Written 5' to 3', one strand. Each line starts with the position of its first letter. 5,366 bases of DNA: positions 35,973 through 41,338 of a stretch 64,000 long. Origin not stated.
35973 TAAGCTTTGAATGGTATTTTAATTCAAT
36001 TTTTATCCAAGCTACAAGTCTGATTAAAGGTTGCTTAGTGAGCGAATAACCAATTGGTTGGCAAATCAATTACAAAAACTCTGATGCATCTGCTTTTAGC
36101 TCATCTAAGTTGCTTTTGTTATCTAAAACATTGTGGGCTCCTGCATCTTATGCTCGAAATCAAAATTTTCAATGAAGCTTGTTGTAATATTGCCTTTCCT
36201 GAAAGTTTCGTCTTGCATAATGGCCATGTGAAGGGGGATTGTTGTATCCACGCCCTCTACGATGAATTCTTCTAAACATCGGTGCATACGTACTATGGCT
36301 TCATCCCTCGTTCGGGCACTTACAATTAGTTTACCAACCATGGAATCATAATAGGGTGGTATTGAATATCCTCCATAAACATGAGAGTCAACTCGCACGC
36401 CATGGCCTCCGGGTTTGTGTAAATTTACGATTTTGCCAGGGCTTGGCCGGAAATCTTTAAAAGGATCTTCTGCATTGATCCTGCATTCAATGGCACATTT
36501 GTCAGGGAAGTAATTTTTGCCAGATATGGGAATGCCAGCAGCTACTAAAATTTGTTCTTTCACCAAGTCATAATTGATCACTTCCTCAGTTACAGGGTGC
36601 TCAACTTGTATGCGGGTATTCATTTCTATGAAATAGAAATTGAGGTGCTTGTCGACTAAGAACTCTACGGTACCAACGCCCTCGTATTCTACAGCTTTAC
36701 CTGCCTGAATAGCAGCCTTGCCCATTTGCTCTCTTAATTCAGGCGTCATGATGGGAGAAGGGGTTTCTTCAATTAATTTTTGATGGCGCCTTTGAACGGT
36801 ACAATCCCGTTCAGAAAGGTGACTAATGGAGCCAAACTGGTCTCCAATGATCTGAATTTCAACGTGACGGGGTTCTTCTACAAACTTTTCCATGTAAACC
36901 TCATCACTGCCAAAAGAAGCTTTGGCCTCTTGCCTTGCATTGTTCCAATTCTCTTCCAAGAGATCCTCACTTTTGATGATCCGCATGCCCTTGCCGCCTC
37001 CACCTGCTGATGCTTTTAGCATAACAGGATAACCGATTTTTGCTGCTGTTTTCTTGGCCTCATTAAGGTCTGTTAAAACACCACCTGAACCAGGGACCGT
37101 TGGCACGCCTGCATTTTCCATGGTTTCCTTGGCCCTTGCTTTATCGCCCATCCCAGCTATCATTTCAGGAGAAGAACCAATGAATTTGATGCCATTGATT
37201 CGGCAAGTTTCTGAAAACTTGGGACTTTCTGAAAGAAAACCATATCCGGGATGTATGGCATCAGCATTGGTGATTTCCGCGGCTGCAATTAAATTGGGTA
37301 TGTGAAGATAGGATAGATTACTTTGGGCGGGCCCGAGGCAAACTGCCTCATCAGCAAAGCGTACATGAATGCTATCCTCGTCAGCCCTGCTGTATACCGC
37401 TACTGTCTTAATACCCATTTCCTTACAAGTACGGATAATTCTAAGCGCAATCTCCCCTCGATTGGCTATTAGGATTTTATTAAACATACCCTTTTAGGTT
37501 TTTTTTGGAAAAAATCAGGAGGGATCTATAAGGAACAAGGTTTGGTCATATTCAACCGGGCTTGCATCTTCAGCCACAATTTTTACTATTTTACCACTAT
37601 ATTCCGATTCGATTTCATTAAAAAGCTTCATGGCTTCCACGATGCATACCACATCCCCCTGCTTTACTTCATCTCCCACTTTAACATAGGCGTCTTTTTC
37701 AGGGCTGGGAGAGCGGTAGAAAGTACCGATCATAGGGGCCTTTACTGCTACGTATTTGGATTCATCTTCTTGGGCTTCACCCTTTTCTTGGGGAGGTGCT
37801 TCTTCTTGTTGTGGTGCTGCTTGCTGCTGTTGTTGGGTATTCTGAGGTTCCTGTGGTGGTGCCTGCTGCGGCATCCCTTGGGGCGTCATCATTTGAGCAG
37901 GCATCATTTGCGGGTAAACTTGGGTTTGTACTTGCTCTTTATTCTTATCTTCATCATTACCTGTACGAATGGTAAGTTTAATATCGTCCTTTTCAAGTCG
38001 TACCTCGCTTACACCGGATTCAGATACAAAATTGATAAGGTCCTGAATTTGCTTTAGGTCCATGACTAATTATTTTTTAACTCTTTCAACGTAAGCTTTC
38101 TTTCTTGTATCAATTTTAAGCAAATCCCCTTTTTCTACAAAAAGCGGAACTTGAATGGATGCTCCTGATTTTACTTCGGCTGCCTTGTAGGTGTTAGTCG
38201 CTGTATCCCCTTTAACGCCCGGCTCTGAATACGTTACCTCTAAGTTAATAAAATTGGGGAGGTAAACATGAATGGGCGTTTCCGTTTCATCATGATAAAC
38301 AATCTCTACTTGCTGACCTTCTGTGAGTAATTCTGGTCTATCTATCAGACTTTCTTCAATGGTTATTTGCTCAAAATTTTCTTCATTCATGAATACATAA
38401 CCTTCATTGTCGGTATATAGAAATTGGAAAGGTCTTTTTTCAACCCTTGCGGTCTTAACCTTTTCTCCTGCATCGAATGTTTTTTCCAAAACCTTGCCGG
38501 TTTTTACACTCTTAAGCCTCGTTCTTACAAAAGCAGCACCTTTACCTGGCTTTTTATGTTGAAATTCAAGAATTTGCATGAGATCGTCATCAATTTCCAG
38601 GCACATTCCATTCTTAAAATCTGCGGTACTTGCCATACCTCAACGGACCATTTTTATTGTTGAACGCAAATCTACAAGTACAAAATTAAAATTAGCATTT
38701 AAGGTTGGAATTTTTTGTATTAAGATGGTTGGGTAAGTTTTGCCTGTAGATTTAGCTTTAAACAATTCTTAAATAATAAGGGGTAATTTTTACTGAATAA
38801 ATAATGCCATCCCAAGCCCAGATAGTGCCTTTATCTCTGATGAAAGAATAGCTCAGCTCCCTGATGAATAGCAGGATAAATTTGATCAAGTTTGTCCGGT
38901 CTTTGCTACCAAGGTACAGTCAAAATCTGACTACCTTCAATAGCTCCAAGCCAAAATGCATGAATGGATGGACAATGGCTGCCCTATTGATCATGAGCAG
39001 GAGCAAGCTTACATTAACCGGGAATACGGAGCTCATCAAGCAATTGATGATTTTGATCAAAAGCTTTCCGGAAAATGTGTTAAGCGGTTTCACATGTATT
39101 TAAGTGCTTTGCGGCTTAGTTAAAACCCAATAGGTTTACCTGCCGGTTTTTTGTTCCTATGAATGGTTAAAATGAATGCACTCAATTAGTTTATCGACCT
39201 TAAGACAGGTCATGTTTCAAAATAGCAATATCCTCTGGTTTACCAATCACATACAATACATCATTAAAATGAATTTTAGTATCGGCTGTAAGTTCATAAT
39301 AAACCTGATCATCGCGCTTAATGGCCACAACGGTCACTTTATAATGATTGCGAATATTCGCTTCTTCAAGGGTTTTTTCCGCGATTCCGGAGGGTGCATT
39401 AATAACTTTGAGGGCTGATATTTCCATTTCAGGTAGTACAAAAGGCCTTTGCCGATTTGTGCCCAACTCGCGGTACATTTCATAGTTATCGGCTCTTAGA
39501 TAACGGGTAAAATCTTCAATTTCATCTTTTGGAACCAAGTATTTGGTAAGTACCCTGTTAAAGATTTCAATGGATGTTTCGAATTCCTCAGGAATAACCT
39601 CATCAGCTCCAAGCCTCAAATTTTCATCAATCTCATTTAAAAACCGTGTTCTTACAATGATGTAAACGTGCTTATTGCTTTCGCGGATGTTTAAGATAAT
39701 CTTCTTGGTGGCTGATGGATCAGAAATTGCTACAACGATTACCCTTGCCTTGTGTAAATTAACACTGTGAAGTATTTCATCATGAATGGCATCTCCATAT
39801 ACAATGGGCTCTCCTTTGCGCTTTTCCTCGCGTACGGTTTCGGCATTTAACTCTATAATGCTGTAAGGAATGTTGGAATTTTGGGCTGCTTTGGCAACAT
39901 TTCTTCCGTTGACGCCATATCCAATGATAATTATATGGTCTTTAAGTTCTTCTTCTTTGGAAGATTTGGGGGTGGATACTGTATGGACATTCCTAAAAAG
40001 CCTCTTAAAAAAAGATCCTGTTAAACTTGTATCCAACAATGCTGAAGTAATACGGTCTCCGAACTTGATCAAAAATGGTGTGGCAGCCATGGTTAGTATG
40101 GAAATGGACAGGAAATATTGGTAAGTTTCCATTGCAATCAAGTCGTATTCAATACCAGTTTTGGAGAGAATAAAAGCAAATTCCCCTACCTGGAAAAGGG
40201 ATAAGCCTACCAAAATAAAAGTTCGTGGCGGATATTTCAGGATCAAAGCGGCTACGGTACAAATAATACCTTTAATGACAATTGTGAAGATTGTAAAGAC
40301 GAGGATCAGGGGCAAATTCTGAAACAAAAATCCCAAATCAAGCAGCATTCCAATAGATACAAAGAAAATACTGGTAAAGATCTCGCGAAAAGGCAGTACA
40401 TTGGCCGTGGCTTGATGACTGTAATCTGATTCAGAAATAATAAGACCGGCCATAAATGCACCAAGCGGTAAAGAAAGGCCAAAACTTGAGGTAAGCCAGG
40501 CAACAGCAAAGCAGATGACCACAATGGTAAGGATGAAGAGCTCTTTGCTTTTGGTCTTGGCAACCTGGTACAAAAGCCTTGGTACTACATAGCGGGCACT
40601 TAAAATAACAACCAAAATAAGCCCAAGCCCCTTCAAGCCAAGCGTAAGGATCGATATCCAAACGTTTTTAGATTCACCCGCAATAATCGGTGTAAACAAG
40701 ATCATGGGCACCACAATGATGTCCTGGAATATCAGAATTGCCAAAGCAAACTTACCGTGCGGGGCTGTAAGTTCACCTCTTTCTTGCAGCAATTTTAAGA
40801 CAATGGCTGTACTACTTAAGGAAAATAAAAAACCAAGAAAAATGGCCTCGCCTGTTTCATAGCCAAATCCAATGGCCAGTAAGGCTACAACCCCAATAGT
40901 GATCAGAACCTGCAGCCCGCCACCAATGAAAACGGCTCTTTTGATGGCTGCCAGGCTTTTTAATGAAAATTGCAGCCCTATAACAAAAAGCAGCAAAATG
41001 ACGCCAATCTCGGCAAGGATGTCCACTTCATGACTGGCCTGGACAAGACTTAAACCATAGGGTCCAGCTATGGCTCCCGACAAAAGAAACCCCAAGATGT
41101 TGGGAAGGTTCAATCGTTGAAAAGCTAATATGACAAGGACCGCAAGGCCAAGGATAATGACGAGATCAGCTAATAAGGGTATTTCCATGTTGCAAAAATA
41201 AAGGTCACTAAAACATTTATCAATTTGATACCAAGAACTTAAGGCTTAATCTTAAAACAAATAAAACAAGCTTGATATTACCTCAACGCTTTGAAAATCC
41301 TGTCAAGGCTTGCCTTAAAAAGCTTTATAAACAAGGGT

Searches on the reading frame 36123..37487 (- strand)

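Call 83: search_protein_families(library=pfam, proteins=[window:36123-37487:-], max_evalue=0.00001)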
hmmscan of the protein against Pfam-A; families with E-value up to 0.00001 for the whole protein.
window:36123-37487:- (454 aa): 5 families
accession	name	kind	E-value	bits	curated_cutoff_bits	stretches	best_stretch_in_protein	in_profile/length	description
PF02786.22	CPSase_L_D2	-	5.5e-72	242.1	19.8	1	115-321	1-208/211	Carbamoyl-phosphate synthase L chain, ATP binding domain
PF00289.28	Biotin_carb_N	-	2.6e-44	150.7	25.5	1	1-110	1-110/110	Biotin carboxylase, N-terminal domain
PF02785.25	Biotin_carb_C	-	3.2e-42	143.4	32.4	1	334-440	1-107/108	Biotin carboxylase C-terminal domain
PF07478.18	Dala_Dala_lig_C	-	1.5e-11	44.7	24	1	143-291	22-174/204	D-ala D-ala ligase C-terminus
PF02222.28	ATP-grasp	-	3.8e-11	43.4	27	1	137-280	15-151/179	ATP-grasp domain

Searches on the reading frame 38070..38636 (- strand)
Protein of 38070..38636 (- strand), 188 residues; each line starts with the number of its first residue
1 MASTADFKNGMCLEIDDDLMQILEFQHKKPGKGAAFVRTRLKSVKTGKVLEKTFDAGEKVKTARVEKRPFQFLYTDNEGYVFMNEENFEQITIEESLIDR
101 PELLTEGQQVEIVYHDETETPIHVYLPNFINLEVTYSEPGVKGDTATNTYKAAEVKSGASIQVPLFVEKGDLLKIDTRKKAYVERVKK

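Call 83: search_protein_families(library=pfam, proteins=[window:38070-38636:-], max_evalue=0.00001)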
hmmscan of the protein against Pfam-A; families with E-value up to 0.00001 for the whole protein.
window:38070-38636:- (188 aa): 3 families
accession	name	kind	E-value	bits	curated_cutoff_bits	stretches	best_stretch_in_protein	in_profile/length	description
PF08207.18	EFP_N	-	1.9e-26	92.3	23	1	3-60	1-58/58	Elongation factor P (EF-P) KOW-like domain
PF09285.17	Elong-fact-P_C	-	1.5e-23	82.7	25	1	130-185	1-56/56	Elongation factor P, C-terminal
PF01132.26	EFP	-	5.5e-16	58.7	27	1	68-117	1-51/54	Elongation factor P (EF-P) OB domain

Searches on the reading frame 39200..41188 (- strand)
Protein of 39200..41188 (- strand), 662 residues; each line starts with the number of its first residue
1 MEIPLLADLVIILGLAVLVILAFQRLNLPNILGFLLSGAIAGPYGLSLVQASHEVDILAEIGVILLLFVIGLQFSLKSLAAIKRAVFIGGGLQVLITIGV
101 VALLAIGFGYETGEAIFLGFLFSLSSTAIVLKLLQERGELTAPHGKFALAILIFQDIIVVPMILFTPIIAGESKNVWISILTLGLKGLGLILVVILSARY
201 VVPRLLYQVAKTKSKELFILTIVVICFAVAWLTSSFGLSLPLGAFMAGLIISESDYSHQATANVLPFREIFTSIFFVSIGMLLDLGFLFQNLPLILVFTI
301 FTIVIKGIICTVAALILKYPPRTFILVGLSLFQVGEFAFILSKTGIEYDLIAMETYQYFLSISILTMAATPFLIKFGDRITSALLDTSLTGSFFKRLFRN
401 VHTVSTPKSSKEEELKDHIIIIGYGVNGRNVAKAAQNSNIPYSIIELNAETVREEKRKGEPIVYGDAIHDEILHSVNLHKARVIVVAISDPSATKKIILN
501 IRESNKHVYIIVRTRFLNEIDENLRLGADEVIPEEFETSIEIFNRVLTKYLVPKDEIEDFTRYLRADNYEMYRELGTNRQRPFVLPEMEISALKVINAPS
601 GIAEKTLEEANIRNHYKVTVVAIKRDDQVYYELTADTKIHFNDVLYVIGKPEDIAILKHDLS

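Call 83: search_protein_families(library=pfam, proteins=[window:39200-41188:-], max_evalue=0.00001)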
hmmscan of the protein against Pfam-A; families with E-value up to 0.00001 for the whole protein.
window:39200-41188:- (662 aa): 3 families
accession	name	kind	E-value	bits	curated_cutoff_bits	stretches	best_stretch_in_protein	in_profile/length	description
PF00999.27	Na_H_Exchanger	-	1.1e-55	189.5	26.2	1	16-373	4-373/375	Sodium/hydrogen exchanger, transmembrane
PF02254.24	TrkA_N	-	6.4e-22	78.5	23.8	1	419-532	1-114/116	TrkA-N domain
PF02080.26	TrkA_C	-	1.3e-12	47.9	27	1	596-655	6-64/71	TrkA-C domain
